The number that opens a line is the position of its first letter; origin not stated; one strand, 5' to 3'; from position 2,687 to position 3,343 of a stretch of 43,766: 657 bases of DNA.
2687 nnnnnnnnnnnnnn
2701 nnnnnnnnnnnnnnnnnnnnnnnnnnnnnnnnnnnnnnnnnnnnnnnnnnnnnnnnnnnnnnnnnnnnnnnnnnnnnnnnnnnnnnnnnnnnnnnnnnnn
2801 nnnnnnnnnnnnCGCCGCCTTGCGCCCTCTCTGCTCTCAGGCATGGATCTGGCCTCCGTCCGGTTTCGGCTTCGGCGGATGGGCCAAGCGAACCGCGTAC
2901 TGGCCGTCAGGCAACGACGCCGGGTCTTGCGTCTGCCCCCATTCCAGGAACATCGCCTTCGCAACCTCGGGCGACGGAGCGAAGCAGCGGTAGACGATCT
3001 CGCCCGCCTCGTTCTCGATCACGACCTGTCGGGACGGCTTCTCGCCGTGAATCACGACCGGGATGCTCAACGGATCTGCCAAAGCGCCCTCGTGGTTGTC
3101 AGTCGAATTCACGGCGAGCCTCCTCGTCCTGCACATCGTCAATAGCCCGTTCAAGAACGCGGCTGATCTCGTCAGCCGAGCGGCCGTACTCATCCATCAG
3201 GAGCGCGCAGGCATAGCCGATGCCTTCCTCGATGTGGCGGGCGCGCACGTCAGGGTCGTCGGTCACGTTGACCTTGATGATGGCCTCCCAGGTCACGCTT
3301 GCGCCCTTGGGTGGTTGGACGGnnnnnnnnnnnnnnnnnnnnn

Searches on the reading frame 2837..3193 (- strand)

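Call 112: search_protein_families(library=pfam, proteins=[window:2837-3193:-], max_evalue=0.01)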
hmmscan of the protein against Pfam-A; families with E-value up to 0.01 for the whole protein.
window:2837-3193:- (118 aa): 1 family
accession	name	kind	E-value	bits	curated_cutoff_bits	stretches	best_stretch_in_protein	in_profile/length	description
PF13860.13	FlgD_ig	-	0.0042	17.5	27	1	43-103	13-73/79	FlgD Ig-like domain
